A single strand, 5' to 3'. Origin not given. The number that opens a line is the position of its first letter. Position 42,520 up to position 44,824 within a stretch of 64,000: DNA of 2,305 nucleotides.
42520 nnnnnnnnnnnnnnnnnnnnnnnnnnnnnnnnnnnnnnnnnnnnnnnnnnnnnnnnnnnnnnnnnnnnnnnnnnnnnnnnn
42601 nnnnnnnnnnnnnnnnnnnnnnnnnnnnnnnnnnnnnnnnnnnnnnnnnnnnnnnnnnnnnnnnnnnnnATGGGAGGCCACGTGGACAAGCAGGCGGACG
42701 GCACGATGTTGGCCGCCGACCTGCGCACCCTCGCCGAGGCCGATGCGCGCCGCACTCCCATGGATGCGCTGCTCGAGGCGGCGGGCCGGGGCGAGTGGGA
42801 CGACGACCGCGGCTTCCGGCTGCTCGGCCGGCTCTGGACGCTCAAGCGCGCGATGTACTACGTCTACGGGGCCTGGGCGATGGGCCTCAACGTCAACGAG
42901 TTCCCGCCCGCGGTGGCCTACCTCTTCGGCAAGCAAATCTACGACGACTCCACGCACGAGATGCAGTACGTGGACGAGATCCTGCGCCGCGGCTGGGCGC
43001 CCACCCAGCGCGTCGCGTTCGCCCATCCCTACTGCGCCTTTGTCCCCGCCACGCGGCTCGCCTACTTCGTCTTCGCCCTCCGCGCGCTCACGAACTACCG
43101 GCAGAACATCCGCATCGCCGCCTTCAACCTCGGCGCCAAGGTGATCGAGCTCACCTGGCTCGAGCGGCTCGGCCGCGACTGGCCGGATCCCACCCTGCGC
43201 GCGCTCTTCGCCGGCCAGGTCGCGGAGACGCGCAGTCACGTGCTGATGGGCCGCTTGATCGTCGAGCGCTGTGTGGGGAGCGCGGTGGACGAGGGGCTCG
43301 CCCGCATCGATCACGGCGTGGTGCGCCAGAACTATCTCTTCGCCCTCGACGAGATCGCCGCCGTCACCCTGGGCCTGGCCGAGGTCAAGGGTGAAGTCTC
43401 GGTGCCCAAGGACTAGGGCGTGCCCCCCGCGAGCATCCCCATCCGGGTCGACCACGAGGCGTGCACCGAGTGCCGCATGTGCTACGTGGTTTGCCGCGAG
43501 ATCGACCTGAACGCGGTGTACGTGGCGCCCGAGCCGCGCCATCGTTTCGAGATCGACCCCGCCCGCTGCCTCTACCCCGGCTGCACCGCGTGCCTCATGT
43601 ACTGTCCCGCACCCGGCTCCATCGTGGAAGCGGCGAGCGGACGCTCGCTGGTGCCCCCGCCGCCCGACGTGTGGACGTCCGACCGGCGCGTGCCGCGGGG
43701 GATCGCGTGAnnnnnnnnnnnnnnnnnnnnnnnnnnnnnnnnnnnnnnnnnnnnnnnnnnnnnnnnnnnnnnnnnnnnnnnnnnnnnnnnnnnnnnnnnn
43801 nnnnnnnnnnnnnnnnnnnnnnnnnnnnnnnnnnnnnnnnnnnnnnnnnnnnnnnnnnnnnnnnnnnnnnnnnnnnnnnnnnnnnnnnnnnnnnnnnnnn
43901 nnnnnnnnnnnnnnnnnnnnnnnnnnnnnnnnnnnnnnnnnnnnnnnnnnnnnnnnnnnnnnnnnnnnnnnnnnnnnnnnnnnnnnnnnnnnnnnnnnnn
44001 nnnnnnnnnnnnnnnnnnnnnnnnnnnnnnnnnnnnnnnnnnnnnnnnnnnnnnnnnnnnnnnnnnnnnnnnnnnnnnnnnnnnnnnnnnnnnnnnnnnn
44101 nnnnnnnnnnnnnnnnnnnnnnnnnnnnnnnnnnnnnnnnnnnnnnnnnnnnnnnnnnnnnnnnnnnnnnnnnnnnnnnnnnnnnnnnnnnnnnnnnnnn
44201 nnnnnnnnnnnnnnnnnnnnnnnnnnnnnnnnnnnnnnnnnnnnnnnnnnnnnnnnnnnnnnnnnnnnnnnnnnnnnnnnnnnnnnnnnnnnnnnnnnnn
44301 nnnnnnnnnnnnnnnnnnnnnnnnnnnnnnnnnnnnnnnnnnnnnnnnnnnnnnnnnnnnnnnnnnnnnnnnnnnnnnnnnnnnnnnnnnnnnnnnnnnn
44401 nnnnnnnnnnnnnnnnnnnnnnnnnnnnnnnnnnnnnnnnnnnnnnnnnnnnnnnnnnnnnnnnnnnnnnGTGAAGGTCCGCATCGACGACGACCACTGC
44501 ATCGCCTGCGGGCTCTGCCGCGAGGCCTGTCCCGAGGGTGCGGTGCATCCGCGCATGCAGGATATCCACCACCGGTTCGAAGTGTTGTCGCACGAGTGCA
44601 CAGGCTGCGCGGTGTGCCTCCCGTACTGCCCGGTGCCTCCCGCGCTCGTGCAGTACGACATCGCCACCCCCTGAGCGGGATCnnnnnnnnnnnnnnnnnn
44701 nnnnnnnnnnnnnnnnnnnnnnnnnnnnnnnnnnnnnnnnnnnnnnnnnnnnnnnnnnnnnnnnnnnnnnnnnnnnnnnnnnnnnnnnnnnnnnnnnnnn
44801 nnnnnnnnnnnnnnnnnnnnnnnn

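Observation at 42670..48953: Six-gene coupled operon: (ferritin-like protein + ferredoxin) x2, an A-T-TE synthetase and an MIO enzyme - candidate undescribed aromatic-acid pathway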

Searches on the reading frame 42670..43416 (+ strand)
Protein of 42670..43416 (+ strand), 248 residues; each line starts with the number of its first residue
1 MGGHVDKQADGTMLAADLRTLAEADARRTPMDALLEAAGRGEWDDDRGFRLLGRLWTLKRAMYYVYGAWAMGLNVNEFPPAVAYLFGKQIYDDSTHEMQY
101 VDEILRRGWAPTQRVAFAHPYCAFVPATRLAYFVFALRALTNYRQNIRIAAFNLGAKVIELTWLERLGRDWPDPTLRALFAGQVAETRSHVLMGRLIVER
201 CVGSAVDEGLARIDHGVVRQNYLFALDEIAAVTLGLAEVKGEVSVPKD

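Call 4: search_protein_families(library=pfam, proteins=[window:42670-43416:+], max_evalue=0.1)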
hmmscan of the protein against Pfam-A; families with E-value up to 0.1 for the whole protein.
window:42670-43416:+ (248 aa): 0 families

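Call 5: search_protein_families(library=ncbifam, proteins=[window:42670-43416:+], max_evalue=0.1)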
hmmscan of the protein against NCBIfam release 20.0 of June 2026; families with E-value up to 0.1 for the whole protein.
window:42670-43416:+ (248 aa): 0 families

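Call 10: search_solved_structures(query=window:42670-43416:+, max_evalue=10)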
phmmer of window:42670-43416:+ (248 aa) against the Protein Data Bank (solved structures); distinct sequences matched with E-value up to 10: 3.
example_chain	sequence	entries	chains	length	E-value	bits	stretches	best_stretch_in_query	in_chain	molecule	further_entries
3unf_K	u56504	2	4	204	0.62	13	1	43-102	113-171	Proteasome subunit beta type-8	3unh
7awe_L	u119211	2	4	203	1.4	11.8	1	43-103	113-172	Proteasome subunit beta type-8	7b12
6avo_C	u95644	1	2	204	1.4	11.8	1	43-103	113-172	Proteasome subunit beta type-8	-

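Call 17: find_homologous_proteins(query=window:42670-43416:+, max_evalue=0.001)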
Query window:42670-43416:+ (248 aa): 465 proteins with E <= 0.001 among 8000 candidates; the best 120 are listed.
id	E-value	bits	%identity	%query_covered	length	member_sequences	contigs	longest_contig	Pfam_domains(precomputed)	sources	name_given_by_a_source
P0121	2.8e-157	540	96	100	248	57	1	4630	-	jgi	-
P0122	1.6e-154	531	96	100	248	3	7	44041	-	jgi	jgi:hypothetical protein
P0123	6.4e-152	522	95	98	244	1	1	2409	-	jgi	jgi:hypothetical protein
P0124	1.1e-151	522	95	98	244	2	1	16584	-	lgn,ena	-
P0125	1.5e-150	518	94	98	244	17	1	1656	-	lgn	-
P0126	7.6e-145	499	92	98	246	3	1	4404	-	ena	-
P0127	7.3e-143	493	91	98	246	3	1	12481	-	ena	-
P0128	7.4e-143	493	91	97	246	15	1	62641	-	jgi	jgi:hypothetical protein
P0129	4.9e-141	487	92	98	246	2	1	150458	-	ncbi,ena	-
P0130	9.2e-137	473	90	97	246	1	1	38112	-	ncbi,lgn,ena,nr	ncbi:MAG TPA: hypothetical protein VJU81_24805 [Methylomirabilota bacterium]|nr:hypothetical protein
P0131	9.9e-137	473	90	90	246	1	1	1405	-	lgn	-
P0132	8.5e-133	460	87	90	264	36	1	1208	-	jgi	jgi:hypothetical protein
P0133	3.1e-122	425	80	90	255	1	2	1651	-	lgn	-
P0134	1.5e-121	423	79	97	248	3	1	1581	-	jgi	jgi:hypothetical protein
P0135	1.7e-121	423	79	97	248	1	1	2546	-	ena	-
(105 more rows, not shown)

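Call 21: find_encoding_contigs(protein=P0129, flank=10000, max_places=2)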
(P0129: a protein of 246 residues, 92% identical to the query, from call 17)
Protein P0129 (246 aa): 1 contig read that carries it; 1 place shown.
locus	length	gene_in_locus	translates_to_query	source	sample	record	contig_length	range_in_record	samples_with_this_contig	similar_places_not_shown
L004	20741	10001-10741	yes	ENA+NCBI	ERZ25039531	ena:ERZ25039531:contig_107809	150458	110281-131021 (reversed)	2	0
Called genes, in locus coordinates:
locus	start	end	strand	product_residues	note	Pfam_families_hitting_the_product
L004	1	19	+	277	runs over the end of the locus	PF02900:LigB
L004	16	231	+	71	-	-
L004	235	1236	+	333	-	PF08240:ADH_N, PF16912:Glu_dehyd_C, PF00107:ADH_zinc_N, PF13602:ADH_zinc_N_2 (weak)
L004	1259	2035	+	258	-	PF00106:adh_short, PF08659:KR, PF23441:SDR (weak), PF13561:adh_short_C2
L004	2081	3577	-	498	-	PF04909:Amidohydro_2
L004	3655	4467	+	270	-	PF00561:Abhydrolase_1, PF12146:Hydrolase_4, PF12697:Abhydrolase_6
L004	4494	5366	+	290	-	PF00561:Abhydrolase_1, PF12146:Hydrolase_4, PF12697:Abhydrolase_6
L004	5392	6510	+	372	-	PF03480:DctP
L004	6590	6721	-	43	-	-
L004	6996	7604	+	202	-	PF14595:Thioredoxin_9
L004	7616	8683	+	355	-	PF02615:Ldh_2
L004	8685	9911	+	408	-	PF02515:CoA_transf_3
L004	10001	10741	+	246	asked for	-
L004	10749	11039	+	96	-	PF12797:Fer4_2 (faint), PF12837:Fer4_6 (faint), PF14697:Fer4_21 (weak)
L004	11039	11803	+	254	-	-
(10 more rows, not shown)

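Call 33: predict_structure(alignment_id=A2)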
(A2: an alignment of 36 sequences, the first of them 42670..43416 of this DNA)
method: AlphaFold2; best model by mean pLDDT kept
length: 248 residues; sequences in the alignment: 36
mean_pLDDT: 86.0   pTM: 0.85
mean pLDDT of the five models: 86.0, 85.4, 84.9, 84.3, 84.3
residues with pLDDT >= 90: 156; 70-90: 50; 50-70: 26; < 50: 16
segments of 3 or more residues with pLDDT < 50: 1-5, 239-248
pLDDT, mean of each block of 10 residues (from residue 1): 54 97 98 97 96 93 80 69 53 70 96 89 84 88 90 97 98 97 96 96 93 97 96 77 41
secondary structure, 60 per line:
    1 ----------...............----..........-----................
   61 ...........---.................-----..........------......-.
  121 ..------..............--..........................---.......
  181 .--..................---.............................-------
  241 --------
elements in order: H11-25 H30-39 H45-71 H75-91 H97-106 H113-118 H129-142 H145-170 H174-181 H184-201 H205-233

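Call 38: fold_search(model_id=the predicted structure, library=pdb)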
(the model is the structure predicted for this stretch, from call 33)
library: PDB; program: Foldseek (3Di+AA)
matches with E <= 10: 471; with E <= 0.001: 0
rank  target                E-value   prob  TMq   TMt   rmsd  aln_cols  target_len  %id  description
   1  3no6_A                6.0e-03  1.00  0.54  0.56   6.8       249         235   11  Crystal structure of a putative thiaminase II (SE1693) from Staphylococcus epidermidis ATCC 12228 at 1.65 A resolution (released 2010-07-28)
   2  1rtw_C                1.1e-02  1.00  0.60  0.69   6.1       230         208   13  X-ray Structure of PF1337, a TenA Homologue from Pyrococcus furiosus. Northeast Structural Genomics Research Consortiu (released 2004-01-13)
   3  3no6_B                1.2e-02  1.00  0.52  0.56   6.9       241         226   12  Crystal structure of a putative thiaminase II (SE1693) from Staphylococcus epidermidis ATCC 12228 at 1.65 A resolution (released 2010-07-28)
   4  7twa_B                1.4e-02  1.00  0.47  0.51  10.2       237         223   16  Crystal structure of apo BesC from Streptomyces cattleya (released 2022-04-13)
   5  7twa_D                1.4e-02  1.00  0.43  0.47   9.9       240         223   15  Crystal structure of apo BesC from Streptomyces cattleya (released 2022-04-13)
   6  1rtw_B                1.5e-02  1.00  0.60  0.69   6.0       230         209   13  X-ray Structure of PF1337, a TenA Homologue from Pyrococcus furiosus. Northeast Structural Genomics Research Consortiu (released 2004-01-13)
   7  7twa_C                1.8e-02  1.00  0.54  0.60   7.2       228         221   14  Crystal structure of apo BesC from Streptomyces cattleya (released 2022-04-13)
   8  1rtw_A                2.2e-02  1.00  0.57  0.67   6.2       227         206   13  X-ray Structure of PF1337, a TenA Homologue from Pyrococcus furiosus. Northeast Structural Genomics Research Consortiu (released 2004-01-13)
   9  7twa_A                2.2e-02  1.00  0.55  0.61   6.8       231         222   14  Crystal structure of apo BesC from Streptomyces cattleya (released 2022-04-13)
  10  8zvh_A                3.3e-02  1.00  0.51  0.54   8.5       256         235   11  Crystal structure of AetD in complex with L-phenylalanine (released 2024-10-02)
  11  3hlx_A                3.6e-02  1.00  0.52  0.51   7.3       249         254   13  Crystal Structure of PqqC Active Site Mutant Y175F in Complex with PQQ (released 2010-05-12)
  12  2gm7_A                3.8e-02  1.00  0.51  0.59   7.5       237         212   16  TenA Homolog/Thi-4 Thiaminase from Pyrobaculum Aerophilum (released 2006-04-18)
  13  3b5p                  4.5e-02  1.00  0.55  0.58   6.8       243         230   12  Crystal structure of a cadd-like protein of unknown function (npun_f6505) from nostoc punctiforme pcc 73102 at 2.00 A re (released 2007-11-13)
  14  3ibx_D                4.9e-02  1.00  0.56  0.62   6.4       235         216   13  Crystal structure of F47Y variant of TenA (HP1287) from Helicobacter pylori (released 2009-11-17)
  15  9prr_E                4.9e-02  0.99  0.44  0.42  11.7       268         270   13  X-ray crystal structure of Streptomyces cacaoi PolF in complex with iron and L-isoleucine (released 2025-10-15)
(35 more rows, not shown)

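Call 44: search_solved_structures(query=A2, max_evalue=10, show_alignments=3)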
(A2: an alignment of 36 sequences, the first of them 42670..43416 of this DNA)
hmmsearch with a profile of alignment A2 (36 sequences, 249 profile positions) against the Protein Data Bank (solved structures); distinct sequences matched with E-value up to 10: 1.
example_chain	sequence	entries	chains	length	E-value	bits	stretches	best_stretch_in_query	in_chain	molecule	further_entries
2o90_A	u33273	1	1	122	0.74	12.5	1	157-215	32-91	Dihydroneopterin aldolase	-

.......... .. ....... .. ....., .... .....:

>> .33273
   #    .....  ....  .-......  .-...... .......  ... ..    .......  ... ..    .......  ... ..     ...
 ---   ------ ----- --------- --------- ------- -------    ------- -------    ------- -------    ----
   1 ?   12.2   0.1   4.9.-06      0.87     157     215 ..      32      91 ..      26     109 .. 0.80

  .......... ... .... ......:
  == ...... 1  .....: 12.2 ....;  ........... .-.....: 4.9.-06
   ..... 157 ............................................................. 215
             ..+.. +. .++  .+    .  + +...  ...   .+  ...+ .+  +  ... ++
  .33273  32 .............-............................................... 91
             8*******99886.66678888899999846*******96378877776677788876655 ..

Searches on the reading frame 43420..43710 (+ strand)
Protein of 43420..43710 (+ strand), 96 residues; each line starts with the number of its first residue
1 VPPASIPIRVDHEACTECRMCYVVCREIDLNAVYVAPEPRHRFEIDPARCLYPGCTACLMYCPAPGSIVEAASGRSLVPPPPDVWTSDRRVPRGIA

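Call 4: search_protein_families(library=pfam, proteins=[window:43420-43710:+], max_evalue=0.1)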
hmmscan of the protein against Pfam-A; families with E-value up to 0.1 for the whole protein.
window:43420-43710:+ (96 aa): 8 families
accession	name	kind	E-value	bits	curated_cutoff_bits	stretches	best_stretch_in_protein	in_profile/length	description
PF12837.12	Fer4_6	-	8.8e-09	35.3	25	2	43-64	2-21/24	4Fe-4S binding domain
PF14697.11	Fer4_21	-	4e-07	30.5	35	1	9-67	2-56/59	4Fe-4S dicluster domain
PF12797.12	Fer4_2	-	3e-06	27.2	24.5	2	8-25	3-20/22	4Fe-4S binding domain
PF13237.11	Fer4_10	-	1.8e-05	25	25.5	1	8-25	2-19/53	4Fe-4S dicluster domain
PF12838.12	Fer4_7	-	1.9e-05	25.5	27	1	15-64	2-50/52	4Fe-4S dicluster domain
PF13187.11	Fer4_9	-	0.012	16.1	27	1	14-64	1-49/52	4Fe-4S dicluster domain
PF00037.32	Fer4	-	0.014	15.6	21.1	1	9-25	2-18/24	4Fe-4S binding domain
PF13459.11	Fer4_15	-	0.036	15.2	22.4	0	8-27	1-20/66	4Fe-4S single cluster domain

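Call 5: search_protein_families(library=ncbifam, proteins=[window:43420-43710:+], max_evalue=0.1)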
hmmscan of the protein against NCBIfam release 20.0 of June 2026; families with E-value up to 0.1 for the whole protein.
window:43420-43710:+ (96 aa): 24 families
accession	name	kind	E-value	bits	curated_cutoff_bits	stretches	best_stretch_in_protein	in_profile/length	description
NF006183.0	PRK08318.1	equivalog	5.9e-08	31.9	335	1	9-71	338-398/422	NAD-dependent dihydropyrimidine dehydrogenase subunit PreA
NF040864.1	HgcB_ferredoxin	equivalog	7.3e-05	22.5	99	1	8-74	9-68/93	mercury methylation ferredoxin HgcB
TIGR01971.1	NuoI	subfamily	0.00018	21.1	113.05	1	12-64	41-95/121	NADH-quinone oxidoreductase, chain I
TIGR02512.1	FeFe_hydrog_A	subfamily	0.00068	18.6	405.95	1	8-70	2-69/375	[FeFe] hydrogenase, group A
NF006221.0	PRK08348.1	subfamily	0.00074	19.2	124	1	9-64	40-89/136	NADH-plastoquinone oxidoreductase subunit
NF043039.1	HgcAB_like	equivalog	0.00077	19.1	285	1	7-64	294-346/350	HgcAB-like fusion protein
NF042909.1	FMH_DH_FwdF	exception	0.0011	18.2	375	1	8-64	133-192/336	tungsten-dependent formylmethanofuran dehydrogenase subunit FwdF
NF040770.1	hetero_SS_HdrA2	exception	0.0011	17.2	1100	1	8-65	572-621/777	CoB-CoM heterodisulfide reductase HdrA2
NF058577.1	FdxA_fam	equivalog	0.0012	19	65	0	40-64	28-50/52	4Fe-4S ferredoxin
TIGR02179.1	PorD_KorD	subfamily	0.0013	18.8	60.05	1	10-29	22-41/78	2-oxoacid:acceptor oxidoreductase, delta subunit, pyruvate/2-ketoisovalerate family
NF045874.1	Vhu_polyferre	exception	0.0025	16.6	600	1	10-81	154-225/381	F420-non-reducing hydrogenase associated-polyferredoxin VhuB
TIGR04270.1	Rama_corrin_act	subfamily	0.0052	15.2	500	1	8-64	473-524/534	methylamine methyltransferase corrinoid protein reductive activase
NF041891.1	hdrA_Methbact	equivalog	0.0067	14.7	1300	1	9-64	568-615/762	ferredoxin:CoB-CoM heterodisulfide reductase subunit HdrA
NF040684.1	PorD_Arch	equivalog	0.007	16.4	120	1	10-64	29-76/85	pyruvate synthase subunit PorD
NF004541.0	PRK05888.2-2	equivalog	0.009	15.9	217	1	8-64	56-108/168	NADH-quinone oxidoreductase subunit NuoI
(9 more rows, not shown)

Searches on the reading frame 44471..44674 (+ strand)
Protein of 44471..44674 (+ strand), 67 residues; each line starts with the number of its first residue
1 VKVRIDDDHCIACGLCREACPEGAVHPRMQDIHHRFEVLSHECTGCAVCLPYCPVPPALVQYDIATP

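Call 4: search_protein_families(library=pfam, proteins=[window:44471-44674:+], max_evalue=0.1)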
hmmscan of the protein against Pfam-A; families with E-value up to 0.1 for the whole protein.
window:44471-44674:+ (67 aa): 16 families
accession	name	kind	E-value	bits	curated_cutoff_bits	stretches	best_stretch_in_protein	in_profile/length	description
PF14697.11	Fer4_21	-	7.5e-13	48.8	35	1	4-56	2-54/59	4Fe-4S dicluster domain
PF12838.12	Fer4_7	-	7.6e-11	42.7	27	2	9-55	1-50/52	4Fe-4S dicluster domain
PF00037.32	Fer4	-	1.6e-10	40.8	21.1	2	3-25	1-23/24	4Fe-4S binding domain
PF12797.12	Fer4_2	-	4.3e-09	36.2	24.5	2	2-22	2-22/22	4Fe-4S binding domain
PF13237.11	Fer4_10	-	7.7e-09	35.8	25.5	1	2-54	1-53/53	4Fe-4S dicluster domain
PF12837.12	Fer4_6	-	6.5e-07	29.5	25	1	2-24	1-23/24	4Fe-4S binding domain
PF13187.11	Fer4_9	-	9.4e-07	29.2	27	1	9-54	1-48/52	4Fe-4S dicluster domain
PF12800.12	Fer4_4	-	1.7e-06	28.3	24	2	8-23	2-17/17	4Fe-4S binding domain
PF25160.1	LdpA_Fe-S-bd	-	2.1e-05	24.6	27.6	2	35-55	20-40/49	LdpA Fe-S cluster-binding domain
PF13183.11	Fer4_8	-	4.4e-05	24.4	27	1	8-55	3-66/68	4Fe-4S dicluster domain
PF13459.11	Fer4_15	-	6.9e-05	23.9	22.4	1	3-22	1-20/66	4Fe-4S single cluster domain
PF12798.12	Fer4_3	-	0.00014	22.9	27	1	10-24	1-15/15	4Fe-4S binding domain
PF13484.11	Fer4_16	-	0.00016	22.8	30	1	9-28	1-20/66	4Fe-4S double cluster binding domain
PF13534.11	Fer4_17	-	0.0007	20.5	22.2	1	9-23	45-59/61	4Fe-4S dicluster domain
PF13370.11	Fer4_13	-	0.0014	19.7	24.5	1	5-22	1-18/58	4Fe-4S single cluster domain of Ferredoxin I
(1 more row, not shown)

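Call 5: search_protein_families(library=ncbifam, proteins=[window:44471-44674:+], max_evalue=0.1)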
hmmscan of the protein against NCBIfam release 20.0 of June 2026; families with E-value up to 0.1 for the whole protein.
window:44471-44674:+ (67 aa): 98 families (the best 25 are shown)
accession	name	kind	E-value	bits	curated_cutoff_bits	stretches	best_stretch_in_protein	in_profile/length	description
NF005415.0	PRK06991.1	equivalog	8.5e-10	38.7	281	1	4-55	81-129/284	electron transport complex subunit RsxB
TIGR01944.1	rnfB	subfamily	1.3e-09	37.9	68.7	1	3-55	108-157/190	RnfABCDGE type electron transport complex subunit B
NF006183.0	PRK08318.1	equivalog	2.8e-09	36.2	335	1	2-59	336-395/422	NAD-dependent dihydropyrimidine dehydrogenase subunit PreA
NF003475.0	PRK05113.1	equivalog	9.6e-09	35.4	203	1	4-55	109-157/190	electron transport complex subunit RsxB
NF038196.1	ferrodoxin_EFR1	subfamily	1.8e-08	34.7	75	1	5-55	182-226/242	EFR1 family ferrodoxin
NF006446.0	PRK08764.1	equivalog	7.4e-08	32.4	220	1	7-56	85-131/139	Rnf electron transport complex subunit RnfB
NF058577.1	FdxA_fam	equivalog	1.2e-07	31.8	65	2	2-24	30-52/52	4Fe-4S ferredoxin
NF040684.1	PorD_Arch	equivalog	1.4e-07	31.5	120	1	2-55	26-76/85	pyruvate synthase subunit PorD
TIGR02179.1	PorD_KorD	subfamily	1.5e-07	31.4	60.05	1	5-56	22-70/78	2-oxoacid:acceptor oxidoreductase, delta subunit, pyruvate/2-ketoisovalerate family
NF040770.1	hetero_SS_HdrA2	exception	9e-07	27.4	1100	1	3-55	572-620/777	CoB-CoM heterodisulfide reductase HdrA2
TIGR01971.1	NuoI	subfamily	9.2e-07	28.5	113.05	1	3-26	76-99/121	NADH-quinone oxidoreductase, chain I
NF042909.1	FMH_DH_FwdF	exception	9.2e-07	28.3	375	0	39-55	13-29/336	tungsten-dependent formylmethanofuran dehydrogenase subunit FwdF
TIGR00402.1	napF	equivalog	1.3e-06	28.5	102.2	1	2-37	61-97/149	ferredoxin-type protein NapF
NF007204.0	PRK09625.1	equivalog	1.4e-06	28.3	125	1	6-57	57-105/133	pyruvate flavodoxin oxidoreductase subunit delta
TIGR02163.1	napH_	subfamily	3.5e-06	26.7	213.05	1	1-54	193-247/255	NapH/MauN family ferredoxin-type protein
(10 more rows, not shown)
